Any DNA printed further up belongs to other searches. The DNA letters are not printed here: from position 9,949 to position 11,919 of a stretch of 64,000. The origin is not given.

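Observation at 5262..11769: Psr/Phs/Ttr-like molybdoenzyme operon with a monoheme cytochrome c and a cytoplasmic tandem MvhD/ferredoxin protein, next to a dedicated two-component system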

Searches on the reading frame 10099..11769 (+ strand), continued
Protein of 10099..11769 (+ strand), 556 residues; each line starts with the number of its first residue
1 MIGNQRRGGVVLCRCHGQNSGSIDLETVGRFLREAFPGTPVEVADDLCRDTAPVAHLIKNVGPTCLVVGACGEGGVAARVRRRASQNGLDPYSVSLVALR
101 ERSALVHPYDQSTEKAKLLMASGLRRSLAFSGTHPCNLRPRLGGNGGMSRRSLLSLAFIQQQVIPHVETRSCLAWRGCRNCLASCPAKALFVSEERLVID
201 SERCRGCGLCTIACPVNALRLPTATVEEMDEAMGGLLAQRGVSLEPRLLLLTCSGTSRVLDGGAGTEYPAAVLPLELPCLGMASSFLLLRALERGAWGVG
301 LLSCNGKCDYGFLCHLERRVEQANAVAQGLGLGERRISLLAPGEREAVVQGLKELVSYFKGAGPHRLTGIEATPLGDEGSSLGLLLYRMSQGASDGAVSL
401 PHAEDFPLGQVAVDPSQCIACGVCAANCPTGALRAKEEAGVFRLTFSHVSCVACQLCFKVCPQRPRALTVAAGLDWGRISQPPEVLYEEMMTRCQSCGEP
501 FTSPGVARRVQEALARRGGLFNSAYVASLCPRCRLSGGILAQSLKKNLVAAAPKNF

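Call 41: find_encoding_contigs(protein=P0106, flank=9000, max_places=1)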
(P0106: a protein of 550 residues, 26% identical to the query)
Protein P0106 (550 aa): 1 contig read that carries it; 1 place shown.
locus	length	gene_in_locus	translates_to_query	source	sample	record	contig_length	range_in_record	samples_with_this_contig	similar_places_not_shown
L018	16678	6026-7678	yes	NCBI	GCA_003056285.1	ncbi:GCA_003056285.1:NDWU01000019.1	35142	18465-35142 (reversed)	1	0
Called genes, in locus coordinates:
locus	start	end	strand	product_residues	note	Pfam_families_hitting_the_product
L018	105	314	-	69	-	-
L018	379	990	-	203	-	-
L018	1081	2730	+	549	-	PF02310:B12-binding, PF04055:Radical_SAM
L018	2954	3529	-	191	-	PF12644:DUF3782, PF07788:PDDEXK_10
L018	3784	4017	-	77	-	-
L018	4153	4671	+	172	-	PF05282:AAR2 (faint), PF01153:Glypican (weak), PF04513:Baculo_PEP_C (faint), PF28422:CCDC89 (weak)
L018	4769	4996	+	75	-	-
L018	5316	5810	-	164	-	PF03205:MobB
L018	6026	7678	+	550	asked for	PF12838:Fer4_7 (weak), PF00037:Fer4 (weak), PF02662:FlpD, PF00037:Fer4 (weak), PF13237:Fer4_10 (weak), PF14697:Fer4_21, PF12838:Fer4_7, PF13187:Fer4_9 (weak), +5 more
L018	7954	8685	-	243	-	PF02613:Nitrate_red_del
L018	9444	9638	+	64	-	PF04014:MazE_antitoxin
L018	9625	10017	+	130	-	PF01850:PIN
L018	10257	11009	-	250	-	PF04016:DUF364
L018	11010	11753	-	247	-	PF00005:ABC_tran, PF13304:AAA_21 (faint)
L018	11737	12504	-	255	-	PF00528:BPD_transp_1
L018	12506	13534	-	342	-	PF13379:NMT1_2, PF04069:OpuAC (weak), PF09084:NMT1, PF12974:Phosphonate-bd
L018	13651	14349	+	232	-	PF02224:Cytidylate_kin (weak), PF13189:Cytidylate_kin2, PF13207:AAA_17 (weak), PF13238:AAA_18, PF13671:AAA_33 (faint)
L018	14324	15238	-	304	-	PF12804:NTP_transf_3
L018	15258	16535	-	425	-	PF03453:MoeA_N, PF00994:MoCF_biosynth, PF03454:MoeA_C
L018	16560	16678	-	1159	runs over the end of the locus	PF03833:PolC_DP2_N, PF24844:PolC_DP2_central, PF24846:PolC_DP2_cat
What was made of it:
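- Cofactor genes: the archaeal locus L018 has MobB, D and TorD together, with MoeA and a MobA-like gene nearby and no enzyme genes (call 41). D occurs with only MobB, TorD and MoeA nearby (call 41).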

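Call 42: find_encoding_contigs(protein=P0056, flank=9000, max_places=1)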
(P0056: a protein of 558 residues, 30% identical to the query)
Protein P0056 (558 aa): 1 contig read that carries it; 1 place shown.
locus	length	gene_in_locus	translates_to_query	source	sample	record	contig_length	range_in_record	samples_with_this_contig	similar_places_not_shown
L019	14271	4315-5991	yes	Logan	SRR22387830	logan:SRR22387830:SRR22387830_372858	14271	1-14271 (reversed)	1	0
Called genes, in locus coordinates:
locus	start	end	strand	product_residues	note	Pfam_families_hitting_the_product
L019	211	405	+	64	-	-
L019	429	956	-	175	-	PF14602:Hexapep_2 (faint), PF00132:Hexapep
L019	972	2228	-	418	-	PF02310:B12-binding, PF04055:Radical_SAM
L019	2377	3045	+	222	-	PF02607:B12-binding_2, PF02310:B12-binding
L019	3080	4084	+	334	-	PF01208:URO-D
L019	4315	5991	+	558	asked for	PF13187:Fer4_9 (weak), PF02662:FlpD, PF12838:Fer4_7 (weak), PF13187:Fer4_9 (weak), PF13237:Fer4_10, PF14697:Fer4_21, PF00037:Fer4 (weak), PF12837:Fer4_6 (weak), +3 more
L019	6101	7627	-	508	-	PF13641:Glyco_tranf_2_3, PF00535:Glycos_transf_2, PF13506:Glyco_transf_21, PF13632:Glyco_trans_2_3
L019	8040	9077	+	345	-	PF03601:Cons_hypoth698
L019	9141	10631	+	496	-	-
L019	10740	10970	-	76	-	PF01568:Molydop_binding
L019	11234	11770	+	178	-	-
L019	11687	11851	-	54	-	-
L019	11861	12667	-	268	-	PF02775:TPP_enzyme_C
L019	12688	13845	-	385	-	PF01855:POR_N, PF02780:Transketolase_C (weak), PF17147:PFOR_II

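Call 54: search_protein_families(library=pfam, proteins=[L017:10994-13054:+, L017:10739-10954:+, L002:9102-9332:+, L002:9332-9991:+, L006:4929-5948:+, L006:1820-2179:+], max_evalue=0.01)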
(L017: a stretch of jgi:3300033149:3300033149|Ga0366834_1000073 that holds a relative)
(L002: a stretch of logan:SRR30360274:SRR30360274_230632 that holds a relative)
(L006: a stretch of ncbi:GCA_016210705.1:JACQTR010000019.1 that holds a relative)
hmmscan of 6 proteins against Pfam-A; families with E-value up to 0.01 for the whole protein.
L017:10994-13054:+ (686 aa): 14 families
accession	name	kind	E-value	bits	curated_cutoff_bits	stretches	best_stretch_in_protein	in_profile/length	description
PF02754.22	CCG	-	1.7e-36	124.6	20.6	2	568-655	1-84/85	Cysteine-rich domain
PF13183.11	Fer4_8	-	2.6e-12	47.5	27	1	293-372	2-66/68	4Fe-4S dicluster domain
PF13237.11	Fer4_10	-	2.2e-09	37.6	25.5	1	290-371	3-53/53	4Fe-4S dicluster domain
PF13187.11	Fer4_9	-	8e-09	35.8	27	1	295-371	1-48/52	4Fe-4S dicluster domain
PF13534.11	Fer4_17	-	4.2e-07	30.8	22.2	1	295-371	1-57/61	4Fe-4S dicluster domain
PF12797.12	Fer4_2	-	5.1e-07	29.7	24.5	1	287-308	1-22/22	4Fe-4S binding domain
PF13484.11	Fer4_16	-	3.4e-06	28.2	30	1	296-371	2-64/66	4Fe-4S double cluster binding domain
PF00037.32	Fer4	-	1.7e-05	24.9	21.1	1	292-310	4-22/24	4Fe-4S binding domain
PF12838.12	Fer4_7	-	0.00016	22.5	27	1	296-371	2-49/52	4Fe-4S dicluster domain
PF02665.19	Nitrate_red_gam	-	0.00023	21.3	22.9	1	112-259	74-210/217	Nitrate reductase gamma subunit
PF12837.12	Fer4_6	-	0.0022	18.3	25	1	292-310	5-23/24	4Fe-4S binding domain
PF17179.9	Fer4_22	-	0.0023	19.2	27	0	287-308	72-93/95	4Fe-4S dicluster domain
PF12800.12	Fer4_4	-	0.0034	18.1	24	1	294-309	2-17/17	4Fe-4S binding domain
PF14697.11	Fer4_21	-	0.0043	17.6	35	0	349-372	34-53/59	4Fe-4S dicluster domain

L017:10739-10954:+ (71 aa): 0 families

L002:9102-9332:+ (76 aa): 0 families

L002:9332-9991:+ (219 aa): 1 family
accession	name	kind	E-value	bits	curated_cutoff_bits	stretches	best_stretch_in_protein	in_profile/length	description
PF02613.20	Nitrate_red_del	-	2.1e-24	86.6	22.2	1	56-183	7-135/136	Nitrate reductase delta subunit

L006:4929-5948:+ (339 aa): 3 families
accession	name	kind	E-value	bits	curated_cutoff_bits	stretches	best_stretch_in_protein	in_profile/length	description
PF02369.22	Big_1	-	6.1e-07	29.9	34.9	1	118-197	11-86/93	Bacterial Ig-like domain (group 1)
PF16640.11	Big_3_5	-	6.3e-05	23.9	35.5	1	128-205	16-85/88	Bacterial Ig-like domain (group 3)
PF09134.16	Invasin_D3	-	0.00012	23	33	1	120-206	16-94/98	Invasin, domain 3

L006:1820-2179:+ (119 aa): 1 family
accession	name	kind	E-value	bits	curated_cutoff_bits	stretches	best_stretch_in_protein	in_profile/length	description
PF24675.1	NpmA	-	0.0092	15.7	60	0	48-102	15-66/214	16S rRNA (adenine(1408)-N(1))-methyltransferase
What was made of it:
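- Closest known: DsrMKJOP / Hmc-type transmembrane complexes. Same: The type II relatives add a DsrM-like membrane domain fused to a DsrK/HdrD-like CCG protein (call 54).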

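Call 83: search_protein_families(library=pfam, proteins=[P0004, P0095, P0166], max_evalue=0.001)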
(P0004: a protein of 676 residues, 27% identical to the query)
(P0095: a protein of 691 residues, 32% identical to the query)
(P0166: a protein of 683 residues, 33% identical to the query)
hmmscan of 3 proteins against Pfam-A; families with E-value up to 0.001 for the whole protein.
P0004 (676 aa): 11 families
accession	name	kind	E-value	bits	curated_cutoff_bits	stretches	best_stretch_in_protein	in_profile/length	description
PF00037.32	Fer4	-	1.7e-18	66.1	21.1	3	306-328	2-24/24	4Fe-4S binding domain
PF12837.12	Fer4_6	-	9.1e-18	63.7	25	2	548-568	4-24/24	4Fe-4S binding domain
PF13484.11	Fer4_16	-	1.5e-14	55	30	1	312-331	2-21/66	4Fe-4S double cluster binding domain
PF12838.12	Fer4_7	-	2.3e-14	54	27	2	522-566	2-51/52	4Fe-4S dicluster domain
PF13187.11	Fer4_9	-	7.8e-13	48.7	27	2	522-568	2-52/52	4Fe-4S dicluster domain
PF12797.12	Fer4_2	-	6.6e-12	45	24.5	0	514-534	2-22/22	4Fe-4S binding domain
PF13237.11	Fer4_10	-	7.7e-11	42.2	25.5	1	516-564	3-53/53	4Fe-4S dicluster domain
PF14697.11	Fer4_21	-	6.3e-09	36.3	35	2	285-328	10-58/59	4Fe-4S dicluster domain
PF13183.11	Fer4_8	-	9.9e-09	36.1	27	0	551-599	3-59/68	4Fe-4S dicluster domain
PF25160.1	LdpA_Fe-S-bd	-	4.7e-08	33.1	27.6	1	286-328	5-44/49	LdpA Fe-S cluster-binding domain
PF12800.12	Fer4_4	-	0.00036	21.1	24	0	551-565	2-16/17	4Fe-4S binding domain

P0095 (691 aa): 13 families
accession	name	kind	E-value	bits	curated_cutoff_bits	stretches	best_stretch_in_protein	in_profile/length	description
PF00037.32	Fer4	-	3.5e-29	99.9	21.1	4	207-228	2-23/24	4Fe-4S binding domain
PF12838.12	Fer4_7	-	3.1e-26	92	27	2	212-259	1-52/52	4Fe-4S dicluster domain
PF02662.21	FlpD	-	2.2e-24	86.2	22.3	1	399-515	2-120/123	Methyl-viologen-reducing hydrogenase, delta subunit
PF14697.11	Fer4_21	-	7.6e-21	74.4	35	3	208-262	3-59/59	4Fe-4S dicluster domain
PF13237.11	Fer4_10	-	3.8e-18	65.6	25.5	2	207-227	3-25/53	4Fe-4S dicluster domain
PF13187.11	Fer4_9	-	3.6e-17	62.5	27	3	212-260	1-52/52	4Fe-4S dicluster domain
PF13484.11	Fer4_16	-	7.5e-17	62.3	30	0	245-266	2-21/66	4Fe-4S double cluster binding domain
PF12837.12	Fer4_6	-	5.9e-16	58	25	1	208-227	4-23/24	4Fe-4S binding domain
PF12797.12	Fer4_2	-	1.1e-14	53.7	24.5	2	351-368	4-21/22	4Fe-4S binding domain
PF25160.1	LdpA_Fe-S-bd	-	2.2e-07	31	27.6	0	216-261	5-44/49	LdpA Fe-S cluster-binding domain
PF13183.11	Fer4_8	-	8.4e-06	26.7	27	0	355-370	3-18/68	4Fe-4S dicluster domain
PF12800.12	Fer4_4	-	2.8e-05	24.5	24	0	210-226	1-17/17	4Fe-4S binding domain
PF13534.11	Fer4_17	-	0.0008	20.3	22.2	0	212-226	45-59/61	4Fe-4S dicluster domain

P0166 (683 aa): 12 families
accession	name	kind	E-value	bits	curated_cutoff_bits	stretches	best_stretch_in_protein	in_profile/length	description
PF12838.12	Fer4_7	-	1.6e-24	86.5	27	2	327-367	4-52/52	4Fe-4S dicluster domain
PF00037.32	Fer4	-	4e-23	80.7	21.1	4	224-244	3-23/24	4Fe-4S binding domain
PF12797.12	Fer4_2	-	2.7e-20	71.3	24.5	2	221-241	2-22/22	4Fe-4S binding domain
PF13187.11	Fer4_9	-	8.9e-20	70.9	27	3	200-242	2-50/52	4Fe-4S dicluster domain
PF13484.11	Fer4_16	-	7.1e-19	68.8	30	1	228-250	1-21/66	4Fe-4S double cluster binding domain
PF12837.12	Fer4_6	-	2.6e-16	59.1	25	2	195-215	4-24/24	4Fe-4S binding domain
PF14697.11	Fer4_21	-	2.7e-16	59.9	35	2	194-245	2-58/59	4Fe-4S dicluster domain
PF02662.21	FlpD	-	6.3e-15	55.7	22.3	1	404-489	13-100/123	Methyl-viologen-reducing hydrogenase, delta subunit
PF13237.11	Fer4_10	-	1.5e-14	54.1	25.5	3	194-240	3-53/53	4Fe-4S dicluster domain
PF13183.11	Fer4_8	-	1.7e-09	38.5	27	0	561-575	2-16/68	4Fe-4S dicluster domain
PF25160.1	LdpA_Fe-S-bd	-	1.2e-08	35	27.6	0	198-218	26-46/49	LdpA Fe-S cluster-binding domain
PF13534.11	Fer4_17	-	4.8e-07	30.7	22.2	0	228-245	1-18/61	4Fe-4S dicluster domain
